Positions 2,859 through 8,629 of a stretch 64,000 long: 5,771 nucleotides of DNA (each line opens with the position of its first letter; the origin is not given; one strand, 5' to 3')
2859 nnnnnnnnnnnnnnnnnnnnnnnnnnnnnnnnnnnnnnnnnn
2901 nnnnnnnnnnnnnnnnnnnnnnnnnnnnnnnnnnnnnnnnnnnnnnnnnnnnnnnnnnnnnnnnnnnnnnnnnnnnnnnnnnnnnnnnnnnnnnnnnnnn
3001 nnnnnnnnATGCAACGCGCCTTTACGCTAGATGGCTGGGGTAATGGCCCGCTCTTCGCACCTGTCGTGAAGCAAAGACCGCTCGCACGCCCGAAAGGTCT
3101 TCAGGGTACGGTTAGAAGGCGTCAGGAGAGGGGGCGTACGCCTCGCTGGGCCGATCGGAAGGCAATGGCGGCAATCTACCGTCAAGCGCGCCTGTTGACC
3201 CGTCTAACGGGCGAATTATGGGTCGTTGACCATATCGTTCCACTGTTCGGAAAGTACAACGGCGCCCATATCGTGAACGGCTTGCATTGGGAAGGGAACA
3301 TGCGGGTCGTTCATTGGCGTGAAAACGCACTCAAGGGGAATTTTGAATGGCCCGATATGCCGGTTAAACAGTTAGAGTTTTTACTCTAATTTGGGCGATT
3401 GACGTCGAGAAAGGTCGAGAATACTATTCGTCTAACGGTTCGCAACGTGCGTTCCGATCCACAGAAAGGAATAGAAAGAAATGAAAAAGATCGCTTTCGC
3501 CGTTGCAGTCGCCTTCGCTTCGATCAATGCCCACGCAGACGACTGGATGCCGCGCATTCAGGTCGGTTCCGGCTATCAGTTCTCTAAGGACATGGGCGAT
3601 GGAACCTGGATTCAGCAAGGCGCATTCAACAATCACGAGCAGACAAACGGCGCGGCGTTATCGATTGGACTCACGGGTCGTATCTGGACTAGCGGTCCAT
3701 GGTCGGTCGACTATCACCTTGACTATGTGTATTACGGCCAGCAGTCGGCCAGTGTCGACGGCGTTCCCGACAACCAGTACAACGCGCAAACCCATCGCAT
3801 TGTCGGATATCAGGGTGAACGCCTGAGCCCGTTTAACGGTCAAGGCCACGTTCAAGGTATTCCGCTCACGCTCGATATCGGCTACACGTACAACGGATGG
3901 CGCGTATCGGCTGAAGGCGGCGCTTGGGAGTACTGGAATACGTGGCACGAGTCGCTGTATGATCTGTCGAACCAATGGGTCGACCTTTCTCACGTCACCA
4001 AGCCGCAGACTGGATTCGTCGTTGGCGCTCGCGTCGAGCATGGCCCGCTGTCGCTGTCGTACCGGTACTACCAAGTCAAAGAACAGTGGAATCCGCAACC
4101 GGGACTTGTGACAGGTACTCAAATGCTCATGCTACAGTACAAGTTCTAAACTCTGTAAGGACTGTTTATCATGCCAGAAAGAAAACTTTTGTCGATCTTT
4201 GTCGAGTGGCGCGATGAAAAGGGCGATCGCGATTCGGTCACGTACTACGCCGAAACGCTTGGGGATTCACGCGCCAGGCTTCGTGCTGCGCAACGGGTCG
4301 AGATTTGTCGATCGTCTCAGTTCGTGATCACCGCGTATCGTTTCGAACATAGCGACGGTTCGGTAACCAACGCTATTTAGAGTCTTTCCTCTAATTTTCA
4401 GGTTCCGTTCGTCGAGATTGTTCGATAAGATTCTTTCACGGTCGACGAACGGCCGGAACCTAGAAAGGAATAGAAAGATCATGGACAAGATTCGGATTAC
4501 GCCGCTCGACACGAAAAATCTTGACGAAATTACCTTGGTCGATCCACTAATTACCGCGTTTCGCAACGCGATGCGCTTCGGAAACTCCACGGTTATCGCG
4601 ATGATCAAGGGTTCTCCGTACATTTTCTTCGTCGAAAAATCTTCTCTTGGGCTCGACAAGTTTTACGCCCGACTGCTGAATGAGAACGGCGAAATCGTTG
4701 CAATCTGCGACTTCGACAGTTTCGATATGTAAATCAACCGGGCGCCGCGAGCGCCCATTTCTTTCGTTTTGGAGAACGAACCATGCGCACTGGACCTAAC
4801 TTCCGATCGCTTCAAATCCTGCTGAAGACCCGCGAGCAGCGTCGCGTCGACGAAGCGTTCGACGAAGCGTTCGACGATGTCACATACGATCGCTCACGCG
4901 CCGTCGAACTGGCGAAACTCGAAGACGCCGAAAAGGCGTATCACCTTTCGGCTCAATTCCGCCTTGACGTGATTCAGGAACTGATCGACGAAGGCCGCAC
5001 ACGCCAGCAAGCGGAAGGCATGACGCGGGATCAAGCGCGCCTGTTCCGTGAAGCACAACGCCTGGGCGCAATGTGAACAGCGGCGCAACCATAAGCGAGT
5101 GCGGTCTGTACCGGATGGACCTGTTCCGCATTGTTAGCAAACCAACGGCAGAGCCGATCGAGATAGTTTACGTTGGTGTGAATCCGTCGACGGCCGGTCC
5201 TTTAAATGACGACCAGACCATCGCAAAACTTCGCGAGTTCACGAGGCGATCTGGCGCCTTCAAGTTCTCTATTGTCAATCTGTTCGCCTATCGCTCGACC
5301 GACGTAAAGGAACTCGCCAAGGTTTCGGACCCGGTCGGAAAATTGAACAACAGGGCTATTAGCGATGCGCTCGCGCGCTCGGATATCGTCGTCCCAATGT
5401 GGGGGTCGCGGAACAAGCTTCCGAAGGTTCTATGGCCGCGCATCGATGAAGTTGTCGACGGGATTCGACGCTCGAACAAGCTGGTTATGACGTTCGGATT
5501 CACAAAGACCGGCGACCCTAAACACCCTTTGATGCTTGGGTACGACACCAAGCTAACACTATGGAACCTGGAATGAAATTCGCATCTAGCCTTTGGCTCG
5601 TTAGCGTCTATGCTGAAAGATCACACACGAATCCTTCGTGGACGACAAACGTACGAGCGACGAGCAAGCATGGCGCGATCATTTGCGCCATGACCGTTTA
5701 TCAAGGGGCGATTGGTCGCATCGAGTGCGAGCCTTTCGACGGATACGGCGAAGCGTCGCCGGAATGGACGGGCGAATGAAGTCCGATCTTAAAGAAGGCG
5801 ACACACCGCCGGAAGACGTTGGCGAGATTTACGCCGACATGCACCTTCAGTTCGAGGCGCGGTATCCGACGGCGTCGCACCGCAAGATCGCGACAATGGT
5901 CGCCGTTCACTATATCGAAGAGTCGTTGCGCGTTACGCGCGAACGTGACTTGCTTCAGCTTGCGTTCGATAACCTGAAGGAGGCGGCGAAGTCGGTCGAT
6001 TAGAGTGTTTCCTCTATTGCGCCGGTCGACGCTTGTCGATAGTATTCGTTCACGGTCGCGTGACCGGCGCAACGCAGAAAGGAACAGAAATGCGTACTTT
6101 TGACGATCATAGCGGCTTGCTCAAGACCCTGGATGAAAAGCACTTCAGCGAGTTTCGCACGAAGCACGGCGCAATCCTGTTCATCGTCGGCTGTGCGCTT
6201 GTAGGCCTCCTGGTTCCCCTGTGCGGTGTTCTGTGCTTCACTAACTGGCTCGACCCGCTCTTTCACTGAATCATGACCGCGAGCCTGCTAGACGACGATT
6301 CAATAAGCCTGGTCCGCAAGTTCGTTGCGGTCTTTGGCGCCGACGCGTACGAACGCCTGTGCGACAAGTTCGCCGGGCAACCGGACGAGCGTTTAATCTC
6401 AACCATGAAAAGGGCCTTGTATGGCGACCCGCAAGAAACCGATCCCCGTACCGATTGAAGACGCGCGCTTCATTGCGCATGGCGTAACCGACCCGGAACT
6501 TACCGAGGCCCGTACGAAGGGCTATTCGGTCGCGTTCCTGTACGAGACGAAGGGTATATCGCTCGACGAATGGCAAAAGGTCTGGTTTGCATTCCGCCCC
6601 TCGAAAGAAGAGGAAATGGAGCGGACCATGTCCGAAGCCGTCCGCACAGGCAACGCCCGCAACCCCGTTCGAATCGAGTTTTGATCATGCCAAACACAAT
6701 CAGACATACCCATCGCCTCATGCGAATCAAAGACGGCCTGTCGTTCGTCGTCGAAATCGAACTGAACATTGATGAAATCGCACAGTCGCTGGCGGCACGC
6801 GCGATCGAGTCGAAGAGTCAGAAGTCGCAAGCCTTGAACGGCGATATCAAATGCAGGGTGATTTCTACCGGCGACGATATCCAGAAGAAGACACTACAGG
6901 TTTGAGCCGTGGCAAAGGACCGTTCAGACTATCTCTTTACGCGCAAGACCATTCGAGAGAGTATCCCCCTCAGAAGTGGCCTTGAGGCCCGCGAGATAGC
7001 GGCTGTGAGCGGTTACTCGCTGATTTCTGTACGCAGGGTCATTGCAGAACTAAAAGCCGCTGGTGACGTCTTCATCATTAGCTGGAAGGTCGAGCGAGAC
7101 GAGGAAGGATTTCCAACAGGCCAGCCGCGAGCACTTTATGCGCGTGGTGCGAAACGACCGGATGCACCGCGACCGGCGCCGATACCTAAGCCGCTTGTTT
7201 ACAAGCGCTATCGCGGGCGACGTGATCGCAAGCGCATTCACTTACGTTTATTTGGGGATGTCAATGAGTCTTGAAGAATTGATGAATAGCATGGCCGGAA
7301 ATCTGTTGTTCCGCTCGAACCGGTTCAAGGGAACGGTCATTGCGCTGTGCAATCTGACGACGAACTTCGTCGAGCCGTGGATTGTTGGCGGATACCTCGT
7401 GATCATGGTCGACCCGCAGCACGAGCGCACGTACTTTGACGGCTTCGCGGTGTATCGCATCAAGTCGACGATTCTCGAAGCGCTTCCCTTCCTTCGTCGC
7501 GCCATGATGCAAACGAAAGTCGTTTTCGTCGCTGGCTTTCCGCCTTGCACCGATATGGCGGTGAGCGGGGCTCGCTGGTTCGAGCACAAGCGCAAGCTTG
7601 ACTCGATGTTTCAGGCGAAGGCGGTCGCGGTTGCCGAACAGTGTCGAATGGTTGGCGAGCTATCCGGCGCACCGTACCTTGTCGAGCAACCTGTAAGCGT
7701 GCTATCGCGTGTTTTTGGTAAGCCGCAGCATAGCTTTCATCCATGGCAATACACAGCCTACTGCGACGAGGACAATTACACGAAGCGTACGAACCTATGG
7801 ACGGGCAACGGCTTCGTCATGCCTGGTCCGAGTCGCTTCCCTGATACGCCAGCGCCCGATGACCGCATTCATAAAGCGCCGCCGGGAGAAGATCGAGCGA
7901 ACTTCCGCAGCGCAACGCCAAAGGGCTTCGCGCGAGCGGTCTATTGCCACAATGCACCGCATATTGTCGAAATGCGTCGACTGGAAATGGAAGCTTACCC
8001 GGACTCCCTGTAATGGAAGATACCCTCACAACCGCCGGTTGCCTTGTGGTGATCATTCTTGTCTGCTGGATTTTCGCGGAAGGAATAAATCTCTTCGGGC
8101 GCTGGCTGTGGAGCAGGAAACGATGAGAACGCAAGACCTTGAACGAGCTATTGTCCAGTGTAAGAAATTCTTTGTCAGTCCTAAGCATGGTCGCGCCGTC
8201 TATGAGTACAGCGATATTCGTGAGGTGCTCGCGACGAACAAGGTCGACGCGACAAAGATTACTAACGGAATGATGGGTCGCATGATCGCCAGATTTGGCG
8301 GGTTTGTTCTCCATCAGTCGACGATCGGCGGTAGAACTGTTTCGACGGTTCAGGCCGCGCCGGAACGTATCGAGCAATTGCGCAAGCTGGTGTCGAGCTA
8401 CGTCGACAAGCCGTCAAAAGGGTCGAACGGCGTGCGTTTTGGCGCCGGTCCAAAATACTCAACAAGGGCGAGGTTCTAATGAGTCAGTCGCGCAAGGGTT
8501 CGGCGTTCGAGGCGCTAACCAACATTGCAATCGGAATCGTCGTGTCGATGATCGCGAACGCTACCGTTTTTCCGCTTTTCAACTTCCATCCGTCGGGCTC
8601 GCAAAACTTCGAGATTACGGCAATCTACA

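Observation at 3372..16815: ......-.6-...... inverted repeat upstream of each promoter contains the stop codon of the preceding gene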

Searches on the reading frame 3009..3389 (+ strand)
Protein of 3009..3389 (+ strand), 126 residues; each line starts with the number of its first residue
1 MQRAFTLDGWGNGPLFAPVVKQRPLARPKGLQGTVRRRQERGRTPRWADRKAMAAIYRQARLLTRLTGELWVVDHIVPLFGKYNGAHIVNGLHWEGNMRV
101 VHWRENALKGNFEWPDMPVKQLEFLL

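Call 57: search_protein_families(library=phrogs, max_evalue=0.01, proteins=[window:3009-3389:+])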
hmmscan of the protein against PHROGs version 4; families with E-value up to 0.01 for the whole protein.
window:3009-3389:+ (126 aa): 2 families
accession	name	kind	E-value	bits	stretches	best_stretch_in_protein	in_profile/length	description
phrog_26577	-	unknown function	1.9e-37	129.2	1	9-124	8-118/119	-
phrog_1035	-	DNA, RNA and nucleotide metabolism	0.00029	21.8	1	67-112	173-213/271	endonuclease VII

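Call 71: search_protein_families(library=pfam, max_evalue=0.1, proteins=[window:3009-3389:+])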
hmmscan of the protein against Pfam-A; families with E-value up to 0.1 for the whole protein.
window:3009-3389:+ (126 aa): 0 families

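Call 77: search_solved_structures(query=window:3009-3389:+, max_evalue=1, show_alignments=1)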
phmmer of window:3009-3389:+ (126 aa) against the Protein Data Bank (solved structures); distinct sequences matched with E-value up to 1: 0.

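Call 82: search_protein_families(library=ncbifam, max_evalue=0.1, proteins=[window:3009-3389:+])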
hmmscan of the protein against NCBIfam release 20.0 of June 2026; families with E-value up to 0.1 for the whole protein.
window:3009-3389:+ (126 aa): 0 families

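Call 85: predict_structure(protein=window:3009-3389:+)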
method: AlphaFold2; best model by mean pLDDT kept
length: 126 residues; sequences in the alignment: 1
mean_pLDDT: 47.3   pTM: 0.30
mean pLDDT of the five models: 47.3, 36.4, 36.3, 35.6, 34.3
residues with pLDDT >= 90: 0; 70-90: 0; 50-70: 48; < 50: 78
segments of 3 or more residues with pLDDT < 50: 1-6, 17-19, 33-48, 83-126
pLDDT, mean of each block of 10 residues (from residue 1): 47 48 53 47 45 64 62 55 41 35 39 39 36
secondary structure, 60 per line:
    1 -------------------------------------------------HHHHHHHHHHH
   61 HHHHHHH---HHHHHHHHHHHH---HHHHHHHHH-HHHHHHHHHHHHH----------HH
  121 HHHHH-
elements in order: H50-67 H71-82 H86-94 H96-108 H119-125

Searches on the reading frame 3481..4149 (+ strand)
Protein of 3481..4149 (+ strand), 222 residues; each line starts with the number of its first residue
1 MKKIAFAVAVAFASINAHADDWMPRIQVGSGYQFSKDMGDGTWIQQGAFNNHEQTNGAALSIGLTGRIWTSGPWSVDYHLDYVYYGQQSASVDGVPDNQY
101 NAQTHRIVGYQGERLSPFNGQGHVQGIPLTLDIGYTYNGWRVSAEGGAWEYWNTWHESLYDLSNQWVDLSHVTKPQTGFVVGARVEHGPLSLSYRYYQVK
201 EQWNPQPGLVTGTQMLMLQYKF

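Call 39: find_homologous_proteins(query=window:3481-4149:+)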
Query window:3481-4149:+ (222 aa): 86 proteins with E <= 0.001 among 164 candidates.
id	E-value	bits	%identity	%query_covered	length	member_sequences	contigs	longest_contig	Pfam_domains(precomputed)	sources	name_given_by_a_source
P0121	6.1e-151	519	100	100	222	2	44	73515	-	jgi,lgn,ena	-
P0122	1.8e-109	383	72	100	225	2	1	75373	-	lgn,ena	-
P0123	7.7e-100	351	70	100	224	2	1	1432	PF13505.13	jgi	jgi:opacity protein-like surface antigen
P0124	9.4e-87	309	62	97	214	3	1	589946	PF13505.13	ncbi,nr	ncbi:MAG: hypothetical protein CPSOU_1997 [uncultured Paraburkholderia sp.]|nr:MAG: hypothetical pro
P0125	1.0e-85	305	60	100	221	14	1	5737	-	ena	-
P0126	1.2e-85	305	63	88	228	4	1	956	-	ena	-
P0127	2.4e-85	304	62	95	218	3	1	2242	-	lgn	-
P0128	3.8e-85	303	61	100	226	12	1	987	-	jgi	jgi:hypothetical protein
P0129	6.7e-85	303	58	100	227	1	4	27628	-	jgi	jgi:hypothetical protein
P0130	4.1e-84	300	62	96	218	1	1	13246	-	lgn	-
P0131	1.4e-83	298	60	100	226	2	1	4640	-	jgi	jgi:hypothetical protein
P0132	6.7e-83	296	59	98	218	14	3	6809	-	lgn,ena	-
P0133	1.0e-82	295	59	100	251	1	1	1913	-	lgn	-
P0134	1.5e-82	295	59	100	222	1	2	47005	-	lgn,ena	-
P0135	2.5e-82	294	61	89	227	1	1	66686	-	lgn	-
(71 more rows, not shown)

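Call 40: find_encoding_contigs(protein=P0122, flank=10000, max_places=2)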
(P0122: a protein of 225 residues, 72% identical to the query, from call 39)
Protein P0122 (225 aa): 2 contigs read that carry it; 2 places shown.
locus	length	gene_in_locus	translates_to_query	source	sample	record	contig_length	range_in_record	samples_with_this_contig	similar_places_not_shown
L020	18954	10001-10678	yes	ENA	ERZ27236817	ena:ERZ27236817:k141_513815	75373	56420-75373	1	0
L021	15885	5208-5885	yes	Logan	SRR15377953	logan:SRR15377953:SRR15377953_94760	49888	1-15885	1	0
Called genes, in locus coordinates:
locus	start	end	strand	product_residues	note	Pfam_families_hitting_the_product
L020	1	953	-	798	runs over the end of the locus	PF06381:Phage_portal_3, PF18823:InPase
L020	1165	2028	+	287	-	PF19474:DUF6011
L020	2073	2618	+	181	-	-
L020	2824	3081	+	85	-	-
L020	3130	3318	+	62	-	-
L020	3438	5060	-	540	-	PF04466:Terminase_3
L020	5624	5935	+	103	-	-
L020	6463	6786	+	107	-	-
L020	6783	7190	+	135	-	-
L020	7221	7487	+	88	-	-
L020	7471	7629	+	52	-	-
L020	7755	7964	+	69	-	-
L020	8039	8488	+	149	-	-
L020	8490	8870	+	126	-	-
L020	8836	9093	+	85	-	-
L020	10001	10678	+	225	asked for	-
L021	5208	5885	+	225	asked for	-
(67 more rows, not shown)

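Call 46: find_encoding_contigs(protein=P0121, flank=10000, max_places=8)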
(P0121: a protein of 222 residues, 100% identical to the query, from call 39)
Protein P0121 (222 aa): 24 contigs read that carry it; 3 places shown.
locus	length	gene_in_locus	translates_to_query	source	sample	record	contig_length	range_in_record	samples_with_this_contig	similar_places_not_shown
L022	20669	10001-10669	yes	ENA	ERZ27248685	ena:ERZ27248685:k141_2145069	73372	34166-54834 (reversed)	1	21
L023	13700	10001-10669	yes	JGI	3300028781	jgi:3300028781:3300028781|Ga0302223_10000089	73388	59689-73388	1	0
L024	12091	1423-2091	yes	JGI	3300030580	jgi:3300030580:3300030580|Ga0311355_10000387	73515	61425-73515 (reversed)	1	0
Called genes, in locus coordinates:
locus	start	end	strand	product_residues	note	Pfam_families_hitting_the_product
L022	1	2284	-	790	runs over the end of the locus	PF06381:Phage_portal_3, PF18823:InPase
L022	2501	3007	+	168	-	PF19474:DUF6011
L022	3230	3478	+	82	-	-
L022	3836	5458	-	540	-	PF04466:Terminase_3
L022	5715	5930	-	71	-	-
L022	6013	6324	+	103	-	-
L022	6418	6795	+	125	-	-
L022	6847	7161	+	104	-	-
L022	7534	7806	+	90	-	-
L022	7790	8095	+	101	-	-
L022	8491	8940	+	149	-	-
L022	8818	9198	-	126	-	-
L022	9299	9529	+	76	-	-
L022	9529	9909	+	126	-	-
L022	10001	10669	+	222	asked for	-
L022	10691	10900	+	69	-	-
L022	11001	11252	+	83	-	-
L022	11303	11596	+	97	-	-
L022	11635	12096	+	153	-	PF07799:DUF1643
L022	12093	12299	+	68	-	-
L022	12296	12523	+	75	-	-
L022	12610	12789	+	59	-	-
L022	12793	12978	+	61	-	-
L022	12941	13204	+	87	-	-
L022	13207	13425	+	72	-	-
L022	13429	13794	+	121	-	-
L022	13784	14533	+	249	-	-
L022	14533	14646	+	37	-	-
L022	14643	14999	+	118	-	-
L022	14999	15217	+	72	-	PF23858:DUF7220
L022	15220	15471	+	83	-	-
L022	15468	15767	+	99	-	-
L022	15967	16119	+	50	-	-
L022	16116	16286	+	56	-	-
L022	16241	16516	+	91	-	-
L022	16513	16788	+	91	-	-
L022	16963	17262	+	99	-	-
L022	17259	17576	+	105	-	-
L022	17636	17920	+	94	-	-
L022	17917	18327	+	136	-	-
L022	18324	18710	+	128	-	-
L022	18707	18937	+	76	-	-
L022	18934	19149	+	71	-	-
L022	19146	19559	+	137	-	-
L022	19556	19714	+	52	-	-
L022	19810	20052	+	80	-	-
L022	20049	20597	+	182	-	-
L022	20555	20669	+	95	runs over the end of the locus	-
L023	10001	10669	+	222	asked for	-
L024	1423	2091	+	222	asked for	-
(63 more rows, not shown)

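Call 82: search_protein_families(library=ncbifam, max_evalue=0.1, proteins=[L022:6013-6324:+])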
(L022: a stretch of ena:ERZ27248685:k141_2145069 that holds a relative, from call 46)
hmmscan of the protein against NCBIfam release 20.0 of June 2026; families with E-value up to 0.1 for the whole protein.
L022:6013-6324:+ (103 aa): 1 family
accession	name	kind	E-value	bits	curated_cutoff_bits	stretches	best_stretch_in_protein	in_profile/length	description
NF006842.0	PRK09357.2-3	equivalog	0.017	13.7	695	1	10-95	248-329/440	dihydroorotase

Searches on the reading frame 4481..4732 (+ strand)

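Call 57: search_protein_families(library=phrogs, max_evalue=0.01, proteins=[window:4481-4732:+])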
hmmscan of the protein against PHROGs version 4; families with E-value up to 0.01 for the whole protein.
window:4481-4732:+ (83 aa): 0 families

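Call 71: search_protein_families(library=pfam, max_evalue=0.1, proteins=[window:4481-4732:+])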
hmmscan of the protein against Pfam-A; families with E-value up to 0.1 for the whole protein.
window:4481-4732:+ (83 aa): 1 family
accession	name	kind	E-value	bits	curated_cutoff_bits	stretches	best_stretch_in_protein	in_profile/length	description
PF07411.17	DUF1508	-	0.097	13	22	0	59-74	4-19/48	Domain of unknown function (DUF1508)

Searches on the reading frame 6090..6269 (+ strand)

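Call 58: search_protein_families(library=phrogs, max_evalue=0.01, proteins=[window:6090-6269:+])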
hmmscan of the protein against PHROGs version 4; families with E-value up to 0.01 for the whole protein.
window:6090-6269:+ (59 aa): 0 families

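Call 71: search_protein_families(library=pfam, max_evalue=0.1, proteins=[window:6090-6269:+])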
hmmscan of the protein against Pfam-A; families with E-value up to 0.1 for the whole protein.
window:6090-6269:+ (59 aa): 1 family
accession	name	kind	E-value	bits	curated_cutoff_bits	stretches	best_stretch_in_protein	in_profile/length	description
PF12942.12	Archaeal_AmoA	-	0.073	13.2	25.6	1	14-57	94-135/183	Archaeal ammonia monooxygenase subunit A (AmoA)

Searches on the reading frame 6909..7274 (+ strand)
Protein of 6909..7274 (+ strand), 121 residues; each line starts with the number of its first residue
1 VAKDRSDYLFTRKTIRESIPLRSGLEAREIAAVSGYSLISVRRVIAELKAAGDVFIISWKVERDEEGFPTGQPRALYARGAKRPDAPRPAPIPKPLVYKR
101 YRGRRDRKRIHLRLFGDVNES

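Call 58: search_protein_families(library=phrogs, max_evalue=0.01, proteins=[window:6909-7274:+])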
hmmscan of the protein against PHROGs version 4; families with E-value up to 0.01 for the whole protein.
window:6909-7274:+ (121 aa): 0 families

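Call 79: search_solved_structures(query=window:6909-7274:+, max_evalue=1)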
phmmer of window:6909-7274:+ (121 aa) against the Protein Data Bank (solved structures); distinct sequences matched with E-value up to 1: 18.
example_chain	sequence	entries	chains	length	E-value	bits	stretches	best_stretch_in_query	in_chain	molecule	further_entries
1vbi_A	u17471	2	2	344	0.04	17.2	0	19-60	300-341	Type 2 malate/lactate dehydrogenase | malate/L-lactate dehydrogenase family protein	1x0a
6zj3_Sh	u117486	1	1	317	0.12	15.7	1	48-75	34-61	RACK1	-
4cry_G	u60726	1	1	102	0.14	15.5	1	29-83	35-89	ASPARTATE 1-DECARBOXYLASE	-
4aok_B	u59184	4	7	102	0.14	15.5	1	29-83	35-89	ASPARTATE 1-DECARBOXYLASE ALPHA CHAIN | ASPARTATE-ALPHA-DECARBOXYLASE ALPHA CHAIN | Aspartate 1-decarboxylase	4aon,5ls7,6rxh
1pyu_B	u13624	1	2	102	0.14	15.5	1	29-83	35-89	Aspartate 1-decarboxylase alfa chain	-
4d7z_B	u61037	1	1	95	0.14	15.5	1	29-81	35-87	ASPARTATE 1-DECARBOXYLASE ALPHA CHAIN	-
3tm7_B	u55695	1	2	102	0.19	15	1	29-83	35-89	Aspartate 1-decarboxylase alpha chain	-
7a8y_BBB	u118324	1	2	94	0.2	15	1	29-81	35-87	Aspartate 1-decarboxylase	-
1aw8_B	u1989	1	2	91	0.22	14.8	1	29-80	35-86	L-ASPARTATE-ALPHA-DECARBOXYLASE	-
1ppy_A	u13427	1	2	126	0.23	14.8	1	29-82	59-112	Aspartate 1-decarboxylase precursor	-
1pqe_A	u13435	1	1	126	0.23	14.8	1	29-82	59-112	Aspartate 1-decarboxylase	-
4azd_A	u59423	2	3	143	0.3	14.4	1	29-82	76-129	ASPARTATE 1-DECARBOXYLASE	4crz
4cs0_A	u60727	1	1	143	0.3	14.4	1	29-82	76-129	ASPARTATE 1-DECARBOXYLASE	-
1pqf_A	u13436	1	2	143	0.3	14.4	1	29-82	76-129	Aspartate 1-decarboxylase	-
1pqh_A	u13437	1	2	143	0.3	14.4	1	29-82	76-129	Aspartate 1-decarboxylase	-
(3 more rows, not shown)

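Call 82: search_protein_families(library=ncbifam, max_evalue=0.1, proteins=[window:6909-7274:+])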
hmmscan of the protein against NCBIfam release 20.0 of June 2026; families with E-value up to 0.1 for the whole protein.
window:6909-7274:+ (121 aa): 0 families

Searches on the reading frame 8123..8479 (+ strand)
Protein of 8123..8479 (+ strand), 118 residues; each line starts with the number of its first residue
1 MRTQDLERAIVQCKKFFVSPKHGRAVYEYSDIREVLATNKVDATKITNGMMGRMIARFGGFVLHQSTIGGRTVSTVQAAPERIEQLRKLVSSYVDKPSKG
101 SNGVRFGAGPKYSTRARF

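Call 58: search_protein_families(library=phrogs, max_evalue=0.01, proteins=[window:8123-8479:+])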
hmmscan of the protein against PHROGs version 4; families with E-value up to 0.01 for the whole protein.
window:8123-8479:+ (118 aa): 0 families

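Call 78: search_solved_structures(query=window:8123-8479:+, max_evalue=1)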
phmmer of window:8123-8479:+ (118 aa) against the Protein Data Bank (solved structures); distinct sequences matched with E-value up to 1: 4.
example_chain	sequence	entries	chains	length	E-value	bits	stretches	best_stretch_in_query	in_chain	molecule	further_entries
3oj0_A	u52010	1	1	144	0.43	14.3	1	45-95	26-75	Glutamyl-tRNA reductase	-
5o6y_B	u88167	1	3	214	0.61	13.8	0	40-98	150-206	Peptidoglycan N-acetylglucosamine deacetylase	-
5o6y_A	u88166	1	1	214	0.62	13.8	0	40-98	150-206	Peptidoglycan N-acetylglucosamine deacetylase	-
4l1g_A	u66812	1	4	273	0.96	13.2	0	40-98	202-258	Peptidoglycan N-acetylglucosamine deacetylase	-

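Call 82: search_protein_families(library=ncbifam, max_evalue=0.1, proteins=[window:8123-8479:+])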
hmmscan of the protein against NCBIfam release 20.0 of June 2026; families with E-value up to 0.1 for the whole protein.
window:8123-8479:+ (118 aa): 0 families
